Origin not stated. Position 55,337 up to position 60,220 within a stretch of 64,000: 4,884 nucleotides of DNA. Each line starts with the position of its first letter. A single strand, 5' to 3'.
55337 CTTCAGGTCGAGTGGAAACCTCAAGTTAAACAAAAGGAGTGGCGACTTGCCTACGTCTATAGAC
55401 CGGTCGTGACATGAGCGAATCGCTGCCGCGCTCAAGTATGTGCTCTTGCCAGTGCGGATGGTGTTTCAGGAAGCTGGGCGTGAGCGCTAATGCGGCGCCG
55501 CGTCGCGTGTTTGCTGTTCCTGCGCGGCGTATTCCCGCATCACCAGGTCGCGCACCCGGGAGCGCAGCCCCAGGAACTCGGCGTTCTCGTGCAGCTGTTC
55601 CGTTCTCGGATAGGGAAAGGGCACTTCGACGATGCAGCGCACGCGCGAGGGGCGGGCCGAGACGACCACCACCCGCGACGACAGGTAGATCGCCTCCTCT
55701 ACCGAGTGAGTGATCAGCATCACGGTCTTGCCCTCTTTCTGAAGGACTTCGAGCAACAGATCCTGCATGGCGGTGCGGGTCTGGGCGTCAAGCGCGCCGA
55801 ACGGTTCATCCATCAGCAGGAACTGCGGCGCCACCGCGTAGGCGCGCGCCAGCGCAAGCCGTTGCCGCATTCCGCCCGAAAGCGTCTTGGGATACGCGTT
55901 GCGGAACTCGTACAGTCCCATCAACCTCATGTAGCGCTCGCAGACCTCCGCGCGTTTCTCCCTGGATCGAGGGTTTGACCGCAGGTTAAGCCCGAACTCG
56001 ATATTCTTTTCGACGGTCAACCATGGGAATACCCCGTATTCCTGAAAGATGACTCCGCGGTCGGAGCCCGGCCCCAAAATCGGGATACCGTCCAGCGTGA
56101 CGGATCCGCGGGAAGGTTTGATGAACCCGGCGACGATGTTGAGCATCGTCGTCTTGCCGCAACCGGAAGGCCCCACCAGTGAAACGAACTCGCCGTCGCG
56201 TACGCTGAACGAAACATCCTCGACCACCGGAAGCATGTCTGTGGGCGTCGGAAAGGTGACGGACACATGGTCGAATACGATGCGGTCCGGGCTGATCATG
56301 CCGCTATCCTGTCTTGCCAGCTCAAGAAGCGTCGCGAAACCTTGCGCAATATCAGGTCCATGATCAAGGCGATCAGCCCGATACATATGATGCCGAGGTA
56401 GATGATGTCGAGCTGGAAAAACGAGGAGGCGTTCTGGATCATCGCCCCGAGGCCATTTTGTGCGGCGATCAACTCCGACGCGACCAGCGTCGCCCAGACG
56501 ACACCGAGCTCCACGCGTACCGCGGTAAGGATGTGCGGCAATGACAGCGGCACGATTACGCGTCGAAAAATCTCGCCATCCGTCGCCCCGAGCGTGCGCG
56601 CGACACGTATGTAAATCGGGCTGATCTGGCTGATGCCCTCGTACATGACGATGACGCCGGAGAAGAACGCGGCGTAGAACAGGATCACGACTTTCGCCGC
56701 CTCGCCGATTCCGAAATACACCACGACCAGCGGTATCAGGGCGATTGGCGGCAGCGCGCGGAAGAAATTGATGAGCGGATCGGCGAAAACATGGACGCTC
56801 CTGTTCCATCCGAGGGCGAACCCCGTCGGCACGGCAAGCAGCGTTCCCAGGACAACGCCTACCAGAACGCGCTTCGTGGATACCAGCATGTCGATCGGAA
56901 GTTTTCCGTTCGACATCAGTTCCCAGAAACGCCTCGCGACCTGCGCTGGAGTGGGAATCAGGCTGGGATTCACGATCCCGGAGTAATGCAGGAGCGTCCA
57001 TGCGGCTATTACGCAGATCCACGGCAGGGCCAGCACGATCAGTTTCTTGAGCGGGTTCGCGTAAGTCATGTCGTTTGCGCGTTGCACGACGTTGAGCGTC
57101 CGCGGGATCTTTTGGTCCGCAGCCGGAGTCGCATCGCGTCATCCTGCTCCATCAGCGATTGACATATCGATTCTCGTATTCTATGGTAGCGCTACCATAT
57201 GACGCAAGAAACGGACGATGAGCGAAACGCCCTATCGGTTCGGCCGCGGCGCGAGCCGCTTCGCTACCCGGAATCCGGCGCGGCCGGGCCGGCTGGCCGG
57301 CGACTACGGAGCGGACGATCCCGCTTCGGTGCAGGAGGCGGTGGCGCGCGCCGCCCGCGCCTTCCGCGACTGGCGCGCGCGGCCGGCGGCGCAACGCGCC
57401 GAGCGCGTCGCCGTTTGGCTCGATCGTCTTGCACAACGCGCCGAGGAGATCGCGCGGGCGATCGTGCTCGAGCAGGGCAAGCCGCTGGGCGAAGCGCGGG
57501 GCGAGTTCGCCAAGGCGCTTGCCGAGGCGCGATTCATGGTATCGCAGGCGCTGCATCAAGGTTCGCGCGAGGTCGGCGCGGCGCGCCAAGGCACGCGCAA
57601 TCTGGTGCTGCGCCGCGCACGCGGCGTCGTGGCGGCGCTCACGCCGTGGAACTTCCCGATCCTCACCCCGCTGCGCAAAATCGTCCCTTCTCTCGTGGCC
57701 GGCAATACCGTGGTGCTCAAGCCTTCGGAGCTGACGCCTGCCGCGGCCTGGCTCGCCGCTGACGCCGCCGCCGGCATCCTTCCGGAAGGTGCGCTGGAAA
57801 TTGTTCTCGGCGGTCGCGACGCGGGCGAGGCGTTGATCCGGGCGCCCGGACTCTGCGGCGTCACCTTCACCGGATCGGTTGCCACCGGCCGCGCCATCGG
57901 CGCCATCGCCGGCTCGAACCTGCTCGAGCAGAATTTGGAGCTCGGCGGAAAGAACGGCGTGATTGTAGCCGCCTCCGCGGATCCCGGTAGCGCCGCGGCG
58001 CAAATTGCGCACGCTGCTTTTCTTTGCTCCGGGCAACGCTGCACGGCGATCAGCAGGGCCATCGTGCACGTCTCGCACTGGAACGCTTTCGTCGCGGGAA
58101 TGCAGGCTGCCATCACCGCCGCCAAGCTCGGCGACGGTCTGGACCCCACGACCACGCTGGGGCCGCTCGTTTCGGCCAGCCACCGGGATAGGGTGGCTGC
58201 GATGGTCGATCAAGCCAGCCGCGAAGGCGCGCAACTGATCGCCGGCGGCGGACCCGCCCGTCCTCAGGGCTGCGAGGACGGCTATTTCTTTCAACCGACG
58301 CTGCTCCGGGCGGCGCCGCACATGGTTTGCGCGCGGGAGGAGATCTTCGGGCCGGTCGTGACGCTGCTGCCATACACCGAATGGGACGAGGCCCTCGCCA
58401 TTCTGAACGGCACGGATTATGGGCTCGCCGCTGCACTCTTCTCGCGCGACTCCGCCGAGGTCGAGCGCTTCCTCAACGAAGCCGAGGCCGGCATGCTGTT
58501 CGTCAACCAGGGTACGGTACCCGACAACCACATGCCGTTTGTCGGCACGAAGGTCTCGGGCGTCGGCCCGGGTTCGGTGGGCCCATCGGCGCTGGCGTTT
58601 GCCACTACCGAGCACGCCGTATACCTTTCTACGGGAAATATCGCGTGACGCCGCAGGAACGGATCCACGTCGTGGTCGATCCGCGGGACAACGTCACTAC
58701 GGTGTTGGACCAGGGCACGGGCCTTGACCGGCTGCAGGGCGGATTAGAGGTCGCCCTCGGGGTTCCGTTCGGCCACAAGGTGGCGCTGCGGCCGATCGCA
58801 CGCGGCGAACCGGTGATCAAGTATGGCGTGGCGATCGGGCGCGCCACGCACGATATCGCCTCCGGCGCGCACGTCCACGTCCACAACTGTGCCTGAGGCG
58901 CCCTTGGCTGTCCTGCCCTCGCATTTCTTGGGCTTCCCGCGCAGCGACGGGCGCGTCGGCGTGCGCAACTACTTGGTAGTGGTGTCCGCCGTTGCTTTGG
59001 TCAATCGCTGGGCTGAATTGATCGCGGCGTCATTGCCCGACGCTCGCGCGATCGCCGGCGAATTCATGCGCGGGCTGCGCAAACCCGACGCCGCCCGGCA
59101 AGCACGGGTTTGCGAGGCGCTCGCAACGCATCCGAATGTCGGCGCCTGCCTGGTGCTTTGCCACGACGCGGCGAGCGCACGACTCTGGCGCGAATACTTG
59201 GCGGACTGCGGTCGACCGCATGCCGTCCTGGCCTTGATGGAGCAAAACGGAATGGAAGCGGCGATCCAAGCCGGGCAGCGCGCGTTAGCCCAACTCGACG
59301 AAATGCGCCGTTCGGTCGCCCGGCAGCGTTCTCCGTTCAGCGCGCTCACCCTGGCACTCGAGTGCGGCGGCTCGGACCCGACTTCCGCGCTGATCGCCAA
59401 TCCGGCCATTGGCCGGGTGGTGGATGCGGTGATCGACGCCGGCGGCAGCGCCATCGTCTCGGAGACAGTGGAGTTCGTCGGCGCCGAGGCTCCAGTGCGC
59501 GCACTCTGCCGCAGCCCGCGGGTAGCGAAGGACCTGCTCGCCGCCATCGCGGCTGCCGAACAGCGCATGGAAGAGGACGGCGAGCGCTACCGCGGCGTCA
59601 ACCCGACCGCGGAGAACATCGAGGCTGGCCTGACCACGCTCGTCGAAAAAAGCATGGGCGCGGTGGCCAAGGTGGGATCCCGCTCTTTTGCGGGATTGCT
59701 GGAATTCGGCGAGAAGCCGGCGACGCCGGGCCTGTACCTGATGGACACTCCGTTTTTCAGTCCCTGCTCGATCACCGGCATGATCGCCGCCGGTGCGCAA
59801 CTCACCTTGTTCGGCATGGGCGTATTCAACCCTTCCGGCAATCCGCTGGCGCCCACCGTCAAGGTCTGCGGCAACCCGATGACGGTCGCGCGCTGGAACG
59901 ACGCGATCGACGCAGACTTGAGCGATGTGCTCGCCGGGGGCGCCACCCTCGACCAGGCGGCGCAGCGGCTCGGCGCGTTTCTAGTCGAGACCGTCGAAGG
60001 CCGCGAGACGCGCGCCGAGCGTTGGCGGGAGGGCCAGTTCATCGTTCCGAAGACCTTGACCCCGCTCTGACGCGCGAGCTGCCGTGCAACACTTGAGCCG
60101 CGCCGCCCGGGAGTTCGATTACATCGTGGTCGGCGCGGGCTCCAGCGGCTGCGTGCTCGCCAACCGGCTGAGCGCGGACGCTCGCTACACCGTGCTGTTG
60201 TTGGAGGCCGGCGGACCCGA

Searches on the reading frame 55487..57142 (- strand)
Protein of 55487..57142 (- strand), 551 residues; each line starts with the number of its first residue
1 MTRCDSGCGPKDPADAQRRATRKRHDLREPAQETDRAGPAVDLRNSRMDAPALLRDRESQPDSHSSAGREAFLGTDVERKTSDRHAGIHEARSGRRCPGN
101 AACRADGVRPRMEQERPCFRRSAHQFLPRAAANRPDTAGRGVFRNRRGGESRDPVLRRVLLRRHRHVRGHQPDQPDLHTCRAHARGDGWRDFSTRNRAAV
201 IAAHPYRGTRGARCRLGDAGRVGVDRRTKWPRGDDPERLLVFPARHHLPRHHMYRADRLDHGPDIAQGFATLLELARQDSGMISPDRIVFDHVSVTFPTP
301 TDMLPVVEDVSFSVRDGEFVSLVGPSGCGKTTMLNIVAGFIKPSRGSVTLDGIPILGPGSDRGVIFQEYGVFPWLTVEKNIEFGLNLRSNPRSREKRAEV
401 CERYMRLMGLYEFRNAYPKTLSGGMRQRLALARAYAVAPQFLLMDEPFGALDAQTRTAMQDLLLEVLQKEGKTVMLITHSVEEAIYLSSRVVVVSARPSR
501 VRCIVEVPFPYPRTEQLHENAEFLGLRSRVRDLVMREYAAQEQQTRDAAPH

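Call 59: search_protein_families(library=ncbifam, proteins=[window:55487-57142:-], max_evalue=1e-10)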
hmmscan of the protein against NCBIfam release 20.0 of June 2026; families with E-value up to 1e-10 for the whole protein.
window:55487-57142:- (551 aa): 165 families (the best 25 are shown)
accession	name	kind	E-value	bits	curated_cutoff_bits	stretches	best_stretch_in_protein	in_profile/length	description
NF008421.0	PRK11248.1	equivalog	1.9e-69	234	357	1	304-509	14-217/255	taurine ABC transporter ATP-binding subunit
TIGR01184.1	ntrCD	subfamily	2.4e-68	230.2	291.8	1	308-530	2-226/230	nitrate ABC transporter ATP-binding protein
NF040729.1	ABC_ATP_SaoA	equivalog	1.8e-66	224.1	360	1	289-520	3-232/248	ABC transporter ATP-binding protein SaoA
TIGR03265.1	PhnT2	equivalog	1e-55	189.4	457.7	1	305-495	18-209/353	putative 2-aminoethylphosphonate ABC transporter ATP-binding protein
TIGR01186.1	proV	subfamily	1e-51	176.2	326.6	1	307-495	9-204/363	betaine/proline/choline family ABC transporter ATP-binding protein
TIGR00968.1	3a0106s01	subfamily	1.1e-50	172.4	342.75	1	306-495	15-205/237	sulfate ABC transporter ATP-binding protein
NF043075.1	MMSYN1_0197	equivalog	4.9e-49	167.1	550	1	306-495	17-207/341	spermidine/putrescine ABC transporter ATP-binding protein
NF006987.0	PRK09452.1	equivalog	1.2e-48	165.7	482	1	305-495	31-222/378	spermidine/putrescine ABC transporter ATP-binding protein PotA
TIGR01187.1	potA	subfamily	2.5e-48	164.8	355.6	1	322-495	1-175/325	polyamine ABC transporter ATP-binding protein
NF040840.2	tungstate_WtpC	equivalog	1.4e-47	162.7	440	1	307-531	16-238/347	tungstate ABC transporter ATP-binding protein WtpC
NF008621.0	PRK11607.1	equivalog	1.8e-45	155.3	613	1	305-495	33-224/377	putrescine ABC transporter ATP-binding subunit PotG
NF008420.0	PRK11247.1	equivalog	3.3e-45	154.2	395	1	306-546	27-254/257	aliphatic sulfonates ABC transporter ATP-binding protein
NF008105.0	PRK10851.1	equivalog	1e-43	149.4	502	1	305-496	16-212/362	sulfate/thiosulfate ABC transporter ATP-binding protein CysA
TIGR03258.1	PhnT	equivalog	1.3e-43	149.4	499.15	1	288-494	9-213/359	2-aminoethylphosphonate ABC transport system ATP-binding subunit PhnT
TIGR03415.1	ABC_choXWV_ATP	equivalog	1.8e-43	148.9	483.75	1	364-494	110-238/382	choline ABC transporter ATP-binding protein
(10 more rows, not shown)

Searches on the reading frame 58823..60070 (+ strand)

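Call 59: search_protein_families(library=ncbifam, proteins=[window:58823-60070:+], max_evalue=1e-10)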
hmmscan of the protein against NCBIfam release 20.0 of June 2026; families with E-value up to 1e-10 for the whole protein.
window:58823-60070:+ (415 aa): 1 family
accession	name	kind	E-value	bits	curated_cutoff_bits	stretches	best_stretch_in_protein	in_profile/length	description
TIGR03248.1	galactar-dH20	equivalog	6.3e-43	147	730.85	1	28-402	99-493/507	galactarate dehydratase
